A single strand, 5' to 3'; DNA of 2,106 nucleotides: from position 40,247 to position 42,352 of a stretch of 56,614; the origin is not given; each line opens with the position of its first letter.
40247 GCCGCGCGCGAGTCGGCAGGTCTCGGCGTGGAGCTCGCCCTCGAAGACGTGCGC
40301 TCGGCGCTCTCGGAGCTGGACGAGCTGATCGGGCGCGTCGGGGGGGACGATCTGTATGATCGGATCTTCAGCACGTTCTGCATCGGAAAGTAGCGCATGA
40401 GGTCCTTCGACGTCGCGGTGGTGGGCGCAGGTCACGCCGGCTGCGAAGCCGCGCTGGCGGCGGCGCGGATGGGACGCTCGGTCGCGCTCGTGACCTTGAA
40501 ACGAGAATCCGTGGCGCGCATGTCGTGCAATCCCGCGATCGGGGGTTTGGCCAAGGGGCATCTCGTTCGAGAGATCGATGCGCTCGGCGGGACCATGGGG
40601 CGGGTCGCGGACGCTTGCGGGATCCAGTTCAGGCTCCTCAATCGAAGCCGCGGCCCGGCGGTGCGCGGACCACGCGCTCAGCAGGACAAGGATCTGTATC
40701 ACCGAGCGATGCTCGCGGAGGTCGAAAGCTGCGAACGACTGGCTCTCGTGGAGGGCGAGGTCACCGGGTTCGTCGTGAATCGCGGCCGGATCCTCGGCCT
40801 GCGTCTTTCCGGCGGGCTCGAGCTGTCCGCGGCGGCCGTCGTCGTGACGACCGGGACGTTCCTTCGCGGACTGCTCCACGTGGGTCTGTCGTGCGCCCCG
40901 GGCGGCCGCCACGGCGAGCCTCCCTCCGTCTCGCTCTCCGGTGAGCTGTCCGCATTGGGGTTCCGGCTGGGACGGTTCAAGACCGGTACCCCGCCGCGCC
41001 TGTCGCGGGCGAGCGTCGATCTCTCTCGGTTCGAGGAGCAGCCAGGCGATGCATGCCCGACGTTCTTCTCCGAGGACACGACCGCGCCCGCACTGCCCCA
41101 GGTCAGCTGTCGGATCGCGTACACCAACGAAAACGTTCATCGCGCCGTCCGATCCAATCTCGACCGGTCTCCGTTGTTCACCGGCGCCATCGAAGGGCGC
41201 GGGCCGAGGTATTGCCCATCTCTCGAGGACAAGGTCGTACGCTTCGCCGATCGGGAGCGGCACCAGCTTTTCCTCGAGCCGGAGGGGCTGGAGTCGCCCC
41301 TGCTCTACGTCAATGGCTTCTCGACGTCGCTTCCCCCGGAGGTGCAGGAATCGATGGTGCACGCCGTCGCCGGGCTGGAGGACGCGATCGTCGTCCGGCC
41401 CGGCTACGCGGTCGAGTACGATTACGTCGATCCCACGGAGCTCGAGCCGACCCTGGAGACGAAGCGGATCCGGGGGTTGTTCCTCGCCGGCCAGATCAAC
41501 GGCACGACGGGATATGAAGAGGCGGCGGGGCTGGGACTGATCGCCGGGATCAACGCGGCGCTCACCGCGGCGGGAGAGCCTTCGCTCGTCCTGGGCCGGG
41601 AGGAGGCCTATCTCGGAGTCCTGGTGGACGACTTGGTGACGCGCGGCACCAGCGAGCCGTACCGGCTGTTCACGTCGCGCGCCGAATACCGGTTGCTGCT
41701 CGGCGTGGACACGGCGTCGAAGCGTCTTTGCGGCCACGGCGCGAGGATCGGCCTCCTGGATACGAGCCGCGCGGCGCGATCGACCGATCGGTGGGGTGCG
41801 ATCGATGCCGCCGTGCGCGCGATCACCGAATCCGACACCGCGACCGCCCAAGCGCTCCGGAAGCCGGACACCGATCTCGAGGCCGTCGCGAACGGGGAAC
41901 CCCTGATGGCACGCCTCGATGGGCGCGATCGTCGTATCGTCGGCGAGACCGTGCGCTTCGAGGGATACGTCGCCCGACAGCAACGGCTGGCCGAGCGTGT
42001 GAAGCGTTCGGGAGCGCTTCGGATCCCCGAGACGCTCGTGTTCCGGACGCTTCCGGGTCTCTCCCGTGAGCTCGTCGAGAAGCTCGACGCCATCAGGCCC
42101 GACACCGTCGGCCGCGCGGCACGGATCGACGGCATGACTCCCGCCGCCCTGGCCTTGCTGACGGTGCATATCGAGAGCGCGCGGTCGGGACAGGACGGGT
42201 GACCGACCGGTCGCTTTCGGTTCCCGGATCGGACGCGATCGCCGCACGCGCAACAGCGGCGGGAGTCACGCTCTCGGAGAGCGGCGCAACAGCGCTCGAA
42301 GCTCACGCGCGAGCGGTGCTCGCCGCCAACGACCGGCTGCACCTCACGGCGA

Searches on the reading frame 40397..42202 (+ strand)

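Call 100: search_protein_families(library=pfam, proteins=[window:40397-42202:+], max_evalue=0.00001)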
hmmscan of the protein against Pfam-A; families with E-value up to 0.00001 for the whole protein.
window:40397-42202:+ (601 aa): 4 families
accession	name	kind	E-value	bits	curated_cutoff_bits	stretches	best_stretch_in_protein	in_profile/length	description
PF01134.28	GIDA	-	2.2e-155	518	22.1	1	5-394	1-390/391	Glucose inhibited division protein A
PF13932.14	SAM_GIDA_C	-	4.9e-18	65.1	27.1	1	533-588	1-56/57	tRNA modifying enzyme MnmG/GidA C-terminal helical bundle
PF12831.13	FAD_oxidored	-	8.3e-07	29.1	27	1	5-33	1-29/416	FAD dependent oxidoreductase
PF07992.20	Pyr_redox_2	-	3.3e-06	27.2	26.1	1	4-153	1-108/291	Pyridine nucleotide-disulphide oxidoreductase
